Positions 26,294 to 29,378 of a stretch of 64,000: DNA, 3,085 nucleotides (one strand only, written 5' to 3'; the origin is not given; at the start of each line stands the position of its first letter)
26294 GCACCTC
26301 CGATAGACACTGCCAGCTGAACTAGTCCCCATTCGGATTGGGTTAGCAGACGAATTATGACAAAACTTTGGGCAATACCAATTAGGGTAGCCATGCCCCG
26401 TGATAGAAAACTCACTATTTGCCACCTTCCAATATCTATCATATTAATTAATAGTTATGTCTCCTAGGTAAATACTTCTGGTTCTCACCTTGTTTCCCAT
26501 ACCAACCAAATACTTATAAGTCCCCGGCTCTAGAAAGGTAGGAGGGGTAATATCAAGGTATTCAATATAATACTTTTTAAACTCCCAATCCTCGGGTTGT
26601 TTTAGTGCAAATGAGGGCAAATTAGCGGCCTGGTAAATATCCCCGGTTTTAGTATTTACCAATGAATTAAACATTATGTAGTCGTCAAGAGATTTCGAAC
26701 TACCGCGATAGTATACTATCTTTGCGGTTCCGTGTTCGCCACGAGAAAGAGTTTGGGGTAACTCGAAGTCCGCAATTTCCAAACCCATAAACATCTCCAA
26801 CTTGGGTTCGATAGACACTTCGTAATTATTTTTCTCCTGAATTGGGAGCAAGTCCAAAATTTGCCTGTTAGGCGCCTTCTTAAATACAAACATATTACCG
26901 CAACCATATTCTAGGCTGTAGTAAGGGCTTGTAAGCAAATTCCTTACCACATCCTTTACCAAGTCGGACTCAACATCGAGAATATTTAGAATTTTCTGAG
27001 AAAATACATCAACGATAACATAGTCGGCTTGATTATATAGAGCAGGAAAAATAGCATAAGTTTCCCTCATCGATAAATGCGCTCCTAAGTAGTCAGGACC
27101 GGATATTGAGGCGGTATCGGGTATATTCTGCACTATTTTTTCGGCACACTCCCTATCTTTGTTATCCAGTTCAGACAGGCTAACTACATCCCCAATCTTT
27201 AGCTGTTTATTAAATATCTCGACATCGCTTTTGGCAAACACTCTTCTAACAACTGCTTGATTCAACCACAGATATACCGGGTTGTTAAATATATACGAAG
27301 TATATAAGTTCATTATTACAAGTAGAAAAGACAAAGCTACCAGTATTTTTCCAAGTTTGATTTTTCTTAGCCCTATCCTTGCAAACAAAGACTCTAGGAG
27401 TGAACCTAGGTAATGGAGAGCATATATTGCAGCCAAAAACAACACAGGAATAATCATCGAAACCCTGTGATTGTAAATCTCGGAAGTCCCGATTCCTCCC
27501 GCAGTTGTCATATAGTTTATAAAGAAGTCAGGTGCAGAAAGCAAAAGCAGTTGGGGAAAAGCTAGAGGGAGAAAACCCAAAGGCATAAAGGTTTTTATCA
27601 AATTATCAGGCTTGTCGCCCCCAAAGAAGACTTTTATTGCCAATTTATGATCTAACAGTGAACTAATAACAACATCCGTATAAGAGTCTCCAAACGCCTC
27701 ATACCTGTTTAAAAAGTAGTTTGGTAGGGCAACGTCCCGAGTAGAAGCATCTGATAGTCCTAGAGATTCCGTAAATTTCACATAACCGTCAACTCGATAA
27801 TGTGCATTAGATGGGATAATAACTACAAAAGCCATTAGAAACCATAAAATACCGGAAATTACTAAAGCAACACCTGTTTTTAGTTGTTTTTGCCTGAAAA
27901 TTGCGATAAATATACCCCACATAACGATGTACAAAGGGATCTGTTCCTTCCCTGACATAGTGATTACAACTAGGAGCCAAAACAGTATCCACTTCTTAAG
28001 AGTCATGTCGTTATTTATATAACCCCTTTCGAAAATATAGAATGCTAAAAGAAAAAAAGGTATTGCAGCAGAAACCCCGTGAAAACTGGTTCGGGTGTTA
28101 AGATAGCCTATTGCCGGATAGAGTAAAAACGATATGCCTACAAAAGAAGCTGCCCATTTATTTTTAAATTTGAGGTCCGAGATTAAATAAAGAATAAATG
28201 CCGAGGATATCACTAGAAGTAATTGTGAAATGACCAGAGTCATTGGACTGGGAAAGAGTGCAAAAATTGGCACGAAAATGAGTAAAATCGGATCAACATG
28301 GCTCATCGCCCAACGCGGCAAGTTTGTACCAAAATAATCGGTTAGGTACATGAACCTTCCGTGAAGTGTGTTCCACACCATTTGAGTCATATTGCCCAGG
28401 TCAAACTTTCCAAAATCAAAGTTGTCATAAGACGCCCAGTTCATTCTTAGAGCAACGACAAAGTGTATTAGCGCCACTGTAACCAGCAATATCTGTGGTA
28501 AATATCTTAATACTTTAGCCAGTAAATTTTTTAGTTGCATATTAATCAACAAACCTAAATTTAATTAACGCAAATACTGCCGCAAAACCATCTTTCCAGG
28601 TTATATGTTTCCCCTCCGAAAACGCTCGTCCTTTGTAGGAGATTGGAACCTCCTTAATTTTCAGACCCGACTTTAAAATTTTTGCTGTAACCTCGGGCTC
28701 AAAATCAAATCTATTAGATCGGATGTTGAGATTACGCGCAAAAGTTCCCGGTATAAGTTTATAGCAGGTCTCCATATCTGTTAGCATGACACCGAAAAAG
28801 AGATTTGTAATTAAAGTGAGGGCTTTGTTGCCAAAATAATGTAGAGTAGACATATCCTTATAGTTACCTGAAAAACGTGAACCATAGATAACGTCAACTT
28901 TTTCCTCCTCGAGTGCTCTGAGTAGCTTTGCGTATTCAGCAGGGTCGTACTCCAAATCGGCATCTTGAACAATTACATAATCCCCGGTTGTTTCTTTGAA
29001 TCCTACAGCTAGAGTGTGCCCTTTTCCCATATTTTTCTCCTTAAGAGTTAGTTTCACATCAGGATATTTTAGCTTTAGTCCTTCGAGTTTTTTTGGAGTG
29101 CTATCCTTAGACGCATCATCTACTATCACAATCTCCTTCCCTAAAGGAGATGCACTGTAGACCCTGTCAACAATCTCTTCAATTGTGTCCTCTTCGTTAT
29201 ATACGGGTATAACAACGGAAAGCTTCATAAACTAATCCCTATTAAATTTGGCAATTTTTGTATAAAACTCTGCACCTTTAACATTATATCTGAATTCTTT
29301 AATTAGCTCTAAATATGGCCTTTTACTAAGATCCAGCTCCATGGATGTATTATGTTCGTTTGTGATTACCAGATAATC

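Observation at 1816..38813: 39-kb single-strand, translationally coupled glycosylation supercluster with at least six GT-C paralogs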

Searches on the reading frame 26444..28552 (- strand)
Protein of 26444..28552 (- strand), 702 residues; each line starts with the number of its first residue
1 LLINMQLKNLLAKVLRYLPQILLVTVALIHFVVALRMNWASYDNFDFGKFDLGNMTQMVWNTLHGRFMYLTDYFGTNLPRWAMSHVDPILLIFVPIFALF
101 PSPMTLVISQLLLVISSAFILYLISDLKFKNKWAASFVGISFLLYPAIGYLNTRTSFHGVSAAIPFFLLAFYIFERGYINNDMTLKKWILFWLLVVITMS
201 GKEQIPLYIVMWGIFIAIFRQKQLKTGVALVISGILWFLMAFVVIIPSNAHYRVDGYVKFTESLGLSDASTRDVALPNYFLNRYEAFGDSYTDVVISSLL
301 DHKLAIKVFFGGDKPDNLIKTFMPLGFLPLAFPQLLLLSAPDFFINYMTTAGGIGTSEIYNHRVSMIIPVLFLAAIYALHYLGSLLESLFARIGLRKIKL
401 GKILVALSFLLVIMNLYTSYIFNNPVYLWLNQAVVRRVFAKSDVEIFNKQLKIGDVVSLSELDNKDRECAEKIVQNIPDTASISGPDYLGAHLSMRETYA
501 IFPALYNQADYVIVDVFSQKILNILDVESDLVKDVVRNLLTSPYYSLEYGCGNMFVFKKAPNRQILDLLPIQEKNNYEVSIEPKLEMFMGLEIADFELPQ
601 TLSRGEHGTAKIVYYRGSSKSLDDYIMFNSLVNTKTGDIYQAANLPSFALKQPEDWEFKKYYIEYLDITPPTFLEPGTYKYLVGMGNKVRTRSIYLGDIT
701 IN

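Call 7: search_protein_families(library=pfam, proteins=[window:26444-28552:-], max_evalue=0.01)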
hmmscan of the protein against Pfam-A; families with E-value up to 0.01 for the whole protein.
window:26444-28552:- (702 aa): 1 family
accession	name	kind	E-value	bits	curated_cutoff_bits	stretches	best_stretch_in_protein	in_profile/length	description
PF09852.15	DUF2079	-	2.8e-35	122.7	28.2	1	44-515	4-422/459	Predicted membrane protein (DUF2079)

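Call 12: search_protein_families(library=ncbifam, proteins=[window:26444-28552:-], max_evalue=0.001)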
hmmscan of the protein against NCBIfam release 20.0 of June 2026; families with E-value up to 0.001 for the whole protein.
window:26444-28552:- (702 aa): 0 families

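Call 26: search_solved_structures(query=window:26444-28552:-, max_evalue=1)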
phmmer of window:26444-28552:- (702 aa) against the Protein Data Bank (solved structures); distinct sequences matched with E-value up to 1: 0.

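Call 55: find_homologous_proteins(query=window:26444-28552:-, max_evalue=0.00001)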
Query window:26444-28552:- (702 aa): 452 proteins with E <= 0.00001 among 8000 candidates; the best 120 are listed.
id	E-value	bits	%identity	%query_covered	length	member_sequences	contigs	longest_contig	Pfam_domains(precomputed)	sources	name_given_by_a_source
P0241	0.0e+0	1562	100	99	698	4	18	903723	PF09852.16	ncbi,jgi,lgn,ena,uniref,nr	ncbi:hypothetical protein A3K34_03115 [candidate division WWE3 bacterium RIFOXYC1_FULL_40_10]|uniref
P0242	3.5e-278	943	59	99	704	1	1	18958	PF09852.16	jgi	jgi:uncharacterized membrane protein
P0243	8.2e-276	935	59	99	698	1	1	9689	PF09852.16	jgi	jgi:uncharacterized membrane protein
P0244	6.0e-272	922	58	98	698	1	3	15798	PF09852.16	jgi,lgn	-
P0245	3.4e-250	851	54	99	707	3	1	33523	PF09852.16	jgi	-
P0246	4.5e-250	850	56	97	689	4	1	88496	PF09852.16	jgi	-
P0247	1.6e-249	848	55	98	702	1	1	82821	PF09852.16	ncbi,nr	ncbi:MAG: hypothetical protein UU92_C0001G0050 [candidate division WWE3 bacterium GW2011_GWA1_42_12]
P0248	1.5e-248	845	55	97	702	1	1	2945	PF09852.16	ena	-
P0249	2.0e-248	845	56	97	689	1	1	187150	PF09852.16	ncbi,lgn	-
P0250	2.5e-248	844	54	97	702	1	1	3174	PF09852.16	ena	-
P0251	1.1e-247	842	55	98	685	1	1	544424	PF09852.16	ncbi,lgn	-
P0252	1.8e-247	842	54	97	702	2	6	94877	PF09852.16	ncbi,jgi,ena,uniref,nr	ncbi:hypothetical protein A3K01_02745 [candidate division WWE3 bacterium RIFOXYD1_FULL_43_17]|uniref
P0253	7.9e-247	839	54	98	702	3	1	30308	PF09852.16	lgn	-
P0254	9.8e-247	839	55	97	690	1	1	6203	PF09852.16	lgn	-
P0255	2.4e-246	838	55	97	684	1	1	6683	PF09852.16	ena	-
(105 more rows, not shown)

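Call 69: predict_structure(alignment_id=A2)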
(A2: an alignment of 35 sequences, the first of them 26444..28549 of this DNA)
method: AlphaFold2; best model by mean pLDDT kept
length: 701 residues; sequences in the alignment: 35
mean_pLDDT: 86.3   pTM: 0.83
mean pLDDT of the five models: 86.3, 83.4, 83.0, 82.6, 81.5
residues with pLDDT >= 90: 319; 70-90: 310; 50-70: 59; < 50: 13
segments of 3 or more residues with pLDDT < 50: 352-356, 434-439
pLDDT, mean of each block of 10 residues (from residue 1): 76 89 96 89 73 91 92 87 85 94 92 97 97 98 91 80 96 95 96 96 92 95 96 94 88 85 69 63 78 86 87 85 95 93 80 48 81 98 93 86 97 93 78 48 66 86 76 89 89 89 90 77 70 87 87 88 73 86 86 92 87 91 89 86 87 91 88 89 86 93 89
secondary structure, 60 per line:
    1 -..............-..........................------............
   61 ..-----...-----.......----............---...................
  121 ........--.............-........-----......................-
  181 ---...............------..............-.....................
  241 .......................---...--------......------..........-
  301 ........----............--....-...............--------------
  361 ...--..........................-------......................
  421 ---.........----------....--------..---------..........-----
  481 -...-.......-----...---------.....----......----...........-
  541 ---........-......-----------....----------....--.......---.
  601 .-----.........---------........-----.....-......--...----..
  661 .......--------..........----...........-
elements in order (helices of 4 or more, strands of 3 or more residues): H2-15 H17-42 H49-62 E68-70 E76-78 H79-82 H87-98 H102-128 H131-143 H145-152 H158-179 H184-198 H205-218 H220-263 H278-283 H290-299 H301-308 H313-324 H327-330 H332-346 H366-391 H399-420 H424-432 H443-446 H466-475 E482-484 H486-492 E498-500 E510-514 H519-524 H529-539 E544-551 E553-558 E570-573 E584-587 E590-596 E607-615 E625-632 E638-642 H644-649 E659-667 E676-685 E690-700

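Call 72: fold_search(model_id=the predicted structure, library=pdb)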
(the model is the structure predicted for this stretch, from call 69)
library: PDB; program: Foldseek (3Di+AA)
matches with E <= 10: 1533; with E <= 0.001: 12
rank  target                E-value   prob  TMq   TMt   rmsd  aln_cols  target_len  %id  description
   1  3wak                  3.9e-07  1.00  0.41  0.35  18.2       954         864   12  Crystal structure of the Archaeoglobus fulgidus oligosaccharyltransferase (O29867_ARCFU) in the apo form (released 2013-10-30)
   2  5gmy_A                1.4e-06  1.00  0.39  0.34  18.0       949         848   11  Crystal structure of the Archaeoglobus fulgidus oligosaccharyltransferase (O29867_ARCFU) tethered with an acceptor pep (released 2017-02-01)
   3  8pn9_A                1.6e-05  1.00  0.42  0.45  13.1       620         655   10  Structure of human oligosaccharyltransferase OST-A complex bound to NGI-1 (released 2024-05-08)
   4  8b6l_I                1.8e-05  1.00  0.39  0.39  14.2       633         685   11  Subtomogram average of the human Sec61-TRAP-OSTA-translocon (released 2022-12-07)
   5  6s7t_A                1.9e-05  1.00  0.40  0.40  15.9       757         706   13  Cryo-EM structure of human oligosaccharyltransferase complex OST-B (released 2019-12-18)
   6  6s7o_A                3.8e-05  1.00  0.41  0.43  14.8       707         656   10  Cryo-EM structure of human oligosaccharyltransferase complex OST-A (released 2019-12-18)
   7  6ftg_5                3.8e-05  1.00  0.39  0.41  15.1       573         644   13  Subtomogram average of OST-containing ribosome-translocon complexes from canine rough microsomal membranes (released 2018-03-21)
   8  7oci_F                4.7e-05  1.00  0.37  0.40  12.9       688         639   11  Cryo-EM structure of yeast Ost6p containing oligosaccharyltransferase complex (released 2022-02-16)
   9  8agc_A                7.1e-05  1.00  0.39  0.40  15.6       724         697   12  Structure of yeast oligosaccharylransferase complex with lipid-linked oligosaccharide and non-acceptor peptide bound (released 2022-12-07)
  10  7zlh_A                1.1e-04  1.00  0.33  0.35  17.0       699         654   12  Cryo-EM structure of C-mannosyltransferase CeDPY19, in apo state, bound to CMT2-Fab and anti-Fab nanobody (released 2023-01-11)
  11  7zli_A                4.9e-04  1.00  0.32  0.34  17.3       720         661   12  Cryo-EM structure of C-mannosyltransferase CeDPY19, in complex with Dol25-P-Man and bound to CMT2-Fab and anti-Fab nan (released 2023-01-11)
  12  5ezm                  6.8e-04  1.00  0.38  0.47  10.5       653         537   12  Crystal Structure of ArnT from Cupriavidus metallidurans in the apo state (released 2016-02-17)
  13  5kwy_D                7.8e-03  1.00  0.13  0.54   6.9       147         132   12  Structure of human NPC1 middle lumenal domain bound to NPC2 (released 2016-08-24)
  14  8k2i_B                8.5e-03  1.00  0.11  0.13   5.2       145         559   13  Crystal structure of Group 2 Oligosaccharide/Monosaccharide-releasing beta-N-acetylhexosaminidase NgaAt from Arabidops (released 2024-04-24)
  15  9sv8_C                8.5e-03  0.97  0.10  0.18  15.9       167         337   14  Herpes simplex virus 2 delta28-73 glycoprotein C ectodomain in complex with C3b (released 2025-12-10)
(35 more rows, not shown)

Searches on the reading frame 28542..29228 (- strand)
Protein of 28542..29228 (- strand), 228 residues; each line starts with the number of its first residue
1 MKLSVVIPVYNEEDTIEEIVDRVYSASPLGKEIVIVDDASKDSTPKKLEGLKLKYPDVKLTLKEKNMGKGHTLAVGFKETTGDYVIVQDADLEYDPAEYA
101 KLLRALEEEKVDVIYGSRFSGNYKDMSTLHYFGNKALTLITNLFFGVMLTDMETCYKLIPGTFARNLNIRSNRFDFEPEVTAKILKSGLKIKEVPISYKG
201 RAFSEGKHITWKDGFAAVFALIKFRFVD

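Call 7: search_protein_families(library=pfam, proteins=[window:28542-29228:-], max_evalue=0.01)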
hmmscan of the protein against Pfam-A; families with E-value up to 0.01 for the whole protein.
window:28542-29228:- (228 aa): 3 families
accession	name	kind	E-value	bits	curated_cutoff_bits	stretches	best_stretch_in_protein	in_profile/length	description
PF00535.33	Glycos_transf_2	-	1.8e-32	113.1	23.3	1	4-126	1-123/168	Glycosyl transferase family 2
PF13641.12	Glyco_tranf_2_3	-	4.8e-09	37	27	1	3-147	3-142/230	Glycosyltransferase like family 2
PF10111.15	Glyco_tranf_2_2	-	1e-05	25.6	27.3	1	4-107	1-107/276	Glycosyltransferase like family 2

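Call 12: search_protein_families(library=ncbifam, proteins=[window:28542-29228:-], max_evalue=0.001)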
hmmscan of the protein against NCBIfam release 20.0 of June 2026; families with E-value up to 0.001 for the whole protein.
window:28542-29228:- (228 aa): 20 families
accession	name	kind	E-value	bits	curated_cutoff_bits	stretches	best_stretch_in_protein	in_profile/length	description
TIGR04182.1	glyco_TIGR04182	equivalog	8.3e-28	97.6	325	1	3-222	2-215/293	S-layer glycoprotein N-glycosyltransferase AglJ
NF047588.1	GlcsyltransPgfSStrep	equivalog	3e-18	66.1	500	1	1-160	1-160/308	glycosyltransferase PgfS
NF007482.0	PRK10073.1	equivalog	1.7e-16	60.1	423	1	2-114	7-118/334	glycosyltransferase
NF007986.1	PRK10714.1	equivalog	2.8e-16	59.4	529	1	2-119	7-127/316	undecaprenyl-phosphate 4-deoxy-4-formamido-L-arabinose transferase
TIGR03937.1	PgaC_IcaA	equivalog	4.4e-16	58.8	422.3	1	2-109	46-153/407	poly-beta-1,6-N-acetyl-D-glucosamine synthase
NF058614.1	PPMAGASynPpgS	equivalog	4.5e-14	52.4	370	1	5-208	4-206/226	polyprenyl-phospho-N-acetylgalactosaminyl synthase PpgS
TIGR04283.1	glyco_like_mftF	equivalog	1.4e-13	51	182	1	3-136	1-128/221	TIGR04283 family arsenosugar biosynthesis glycosyltransferase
NF010496.0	PRK13915.1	equivalog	2.3e-13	49.9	262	1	2-106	32-142/307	glucosyl-3-phosphoglycerate synthase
NF041391.1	DPhHxTase_Halo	equivalog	4e-13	48.8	375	1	9-202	3-187/213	dolichyl-phosphate hexose transferase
NF047683.1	TeichurnBiosyTuaG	equivalog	3e-12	46.7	400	1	3-111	8-116/252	teichuronic acid biosynthesis protein TuaG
NF041875.1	EPS_EpsD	equivalog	6e-12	45.6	370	1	3-117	1-115/325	exopolysaccharide biosynthesis glycosyltransferase EpsD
NF053739.1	GlytfEpsEBac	equivalog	1.1e-10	40.9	450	1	2-99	2-100/265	glycosyltransferase EpsE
NF045692.1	OglycostaseCruG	equivalog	2.9e-10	39.6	600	1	2-115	42-161/386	2'-O-glycosyltransferase CruG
TIGR03111.1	glyc2_xrt_Gpos1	hypoth_equivalog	9.9e-10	37.8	363.95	1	3-111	51-162/439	TIGR03111 family XrtG-associated glycosyltransferase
TIGR03965.1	mycofact_glyco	equivalog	3.8e-08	32.6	280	1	3-114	76-187/467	mycofactocin biosynthesis glycosyltransferase MftF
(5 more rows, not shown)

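Call 27: search_solved_structures(query=window:28542-29228:-, max_evalue=0.001)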
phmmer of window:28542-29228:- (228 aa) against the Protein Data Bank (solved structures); distinct sequences matched with E-value up to 0.001: 23.
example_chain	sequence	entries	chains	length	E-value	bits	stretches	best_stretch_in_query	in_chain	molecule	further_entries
5mlz_A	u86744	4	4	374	8.3e-21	77.8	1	1-205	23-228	Dolichol monophosphate mannose synthase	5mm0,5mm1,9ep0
9hwj_A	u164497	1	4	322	5.8e-15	58.7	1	2-116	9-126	Undecaprenyl-phosphate 4-deoxy-4-formamido-L-arabinose transferase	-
9bhc_C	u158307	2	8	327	5.6e-14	55.4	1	2-207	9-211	Undecaprenyl-phosphate 4-deoxy-4-formamido-L-arabinose transferase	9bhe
8vxh_A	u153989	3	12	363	7.4e-14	55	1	2-207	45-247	Undecaprenyl-phosphate 4-deoxy-4-formamido-L-arabinose transferase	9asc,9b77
6yv7_B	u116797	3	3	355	3e-13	53.1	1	2-94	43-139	Glycosyl transferase, family 2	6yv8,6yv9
6yv7_A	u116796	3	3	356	3e-13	53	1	2-94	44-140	Glycosyl transferase, family 2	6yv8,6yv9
5eke_A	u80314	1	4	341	1.1e-12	51.2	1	2-120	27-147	Uncharacterized glycosyltransferase sll0501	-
5ekp_C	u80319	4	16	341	1.1e-12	51.2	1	2-120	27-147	Uncharacterized glycosyltransferase sll0501 | Glycosyltransferase sll0501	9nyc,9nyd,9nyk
9nye_A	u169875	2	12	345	1.1e-12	51.2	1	2-120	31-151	Glycosyltransferase sll0501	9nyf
3bcv_A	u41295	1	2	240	7.8e-12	48.4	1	2-115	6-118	Putative glycosyltransferase protein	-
5tze_C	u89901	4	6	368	1.2e-06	31.5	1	1-113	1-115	Glycosyl transferase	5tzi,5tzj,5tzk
7pdo_A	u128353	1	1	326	1.7e-06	31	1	3-116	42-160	Glucosyl-3-phosphoglycerate synthase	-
7p5l_A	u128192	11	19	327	1.7e-06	31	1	3-116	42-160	Glucosyl-3-phosphoglycerate synthase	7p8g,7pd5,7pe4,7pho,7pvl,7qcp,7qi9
5tz8_A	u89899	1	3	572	2e-06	30.7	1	1-113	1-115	Glycosyl transferase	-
4y6n_A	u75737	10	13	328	2.4e-05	27.2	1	3-92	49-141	Glucosyl-3-phosphoglycerate synthase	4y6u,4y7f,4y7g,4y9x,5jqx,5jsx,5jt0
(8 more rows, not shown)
